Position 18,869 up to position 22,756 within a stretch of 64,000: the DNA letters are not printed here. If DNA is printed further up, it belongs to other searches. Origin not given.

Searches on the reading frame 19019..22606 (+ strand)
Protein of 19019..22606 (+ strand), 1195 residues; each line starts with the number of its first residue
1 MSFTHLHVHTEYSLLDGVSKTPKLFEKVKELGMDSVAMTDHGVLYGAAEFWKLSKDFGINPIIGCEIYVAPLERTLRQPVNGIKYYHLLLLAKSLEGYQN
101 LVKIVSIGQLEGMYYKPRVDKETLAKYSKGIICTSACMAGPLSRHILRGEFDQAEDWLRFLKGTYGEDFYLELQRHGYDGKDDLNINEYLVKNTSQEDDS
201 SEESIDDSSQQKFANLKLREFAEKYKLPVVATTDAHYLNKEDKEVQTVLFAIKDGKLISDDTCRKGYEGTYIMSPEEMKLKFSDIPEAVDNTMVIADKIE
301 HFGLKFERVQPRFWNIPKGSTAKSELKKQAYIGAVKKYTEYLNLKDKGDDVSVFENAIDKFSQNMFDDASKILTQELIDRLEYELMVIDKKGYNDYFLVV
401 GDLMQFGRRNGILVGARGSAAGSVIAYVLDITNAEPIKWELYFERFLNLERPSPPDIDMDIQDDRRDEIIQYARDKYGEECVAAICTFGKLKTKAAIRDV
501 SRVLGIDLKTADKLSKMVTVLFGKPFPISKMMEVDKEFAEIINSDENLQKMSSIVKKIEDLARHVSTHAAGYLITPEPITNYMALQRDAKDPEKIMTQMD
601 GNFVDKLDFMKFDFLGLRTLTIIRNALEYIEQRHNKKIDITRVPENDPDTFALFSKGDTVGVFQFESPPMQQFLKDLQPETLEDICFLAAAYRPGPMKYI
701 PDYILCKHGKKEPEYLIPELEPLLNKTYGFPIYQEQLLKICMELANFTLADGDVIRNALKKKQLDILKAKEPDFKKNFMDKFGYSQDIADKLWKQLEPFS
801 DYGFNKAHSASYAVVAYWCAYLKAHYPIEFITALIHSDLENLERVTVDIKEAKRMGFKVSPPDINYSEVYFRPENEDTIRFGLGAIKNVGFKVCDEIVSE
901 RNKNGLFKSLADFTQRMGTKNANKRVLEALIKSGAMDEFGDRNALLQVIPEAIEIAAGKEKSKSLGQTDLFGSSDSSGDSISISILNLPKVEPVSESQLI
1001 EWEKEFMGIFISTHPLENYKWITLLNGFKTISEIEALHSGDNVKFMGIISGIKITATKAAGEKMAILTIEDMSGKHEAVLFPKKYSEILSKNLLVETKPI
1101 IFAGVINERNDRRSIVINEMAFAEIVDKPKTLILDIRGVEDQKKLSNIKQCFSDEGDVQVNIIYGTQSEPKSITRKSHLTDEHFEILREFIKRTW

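Call 60: search_protein_families(library=ncbifam, proteins=[window:19019-22606:+], max_evalue=1e-20)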
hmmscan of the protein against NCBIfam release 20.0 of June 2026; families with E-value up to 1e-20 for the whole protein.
window:19019-22606:+ (1195 aa): 13 families
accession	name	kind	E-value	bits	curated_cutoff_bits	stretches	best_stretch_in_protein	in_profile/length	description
NF004226.0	PRK05673.1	equivalog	0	1121.1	1002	1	1-1178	4-1121/1146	DNA polymerase III subunit alpha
NF005298.0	PRK06826.1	equivalog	0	1110.9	1260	2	209-1180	182-1130/1151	DNA polymerase III subunit alpha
TIGR00594.1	polc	superfamily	0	1087.2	434.35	1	3-1081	1-1022/1022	DNA polymerase III subunit alpha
NF005617.0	PRK07374.1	equivalog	1.3e-270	901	1653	2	208-1147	182-1106/1170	DNA polymerase III subunit alpha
NF005377.0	PRK06920.1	equivalog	4.3e-243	809.6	1806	2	375-1180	301-1086/1108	DNA polymerase III subunit alpha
NF005516.0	PRK07135.1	equivalog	1.6e-182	609.2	1084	1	357-1096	231-950/974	DNA polymerase III DnaE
NF005582.0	PRK07279.1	equivalog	4.1e-177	591.2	1279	1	216-1181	137-1014/1033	DNA polymerase III subunit alpha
NF004225.0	PRK05672.1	subfamily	1.5e-171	572.9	939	2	373-1121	309-1030/1047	error-prone DNA polymerase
NF007079.0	PRK09532.1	equivalog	7e-169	563.8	1525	2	206-805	177-777/876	DNA polymerase III subunit alpha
NF004550.0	PRK05898.1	equivalog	4.9e-160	534.7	1182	1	223-970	131-838/971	DNA polymerase III subunit alpha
NF005616.0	PRK07373.1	equivalog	4.6e-75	252.9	646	1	803-1154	37-390/449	DNA polymerase III subunit alpha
NF001688.0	PRK00448.1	equivalog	7.3e-48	163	873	0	82-342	611-849/1445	PolC-type DNA polymerase III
TIGR01405.1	polC_Gram_pos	equivalog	2.9e-45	154.4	1043.45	0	83-342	378-614/1211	DNA polymerase III subunit alpha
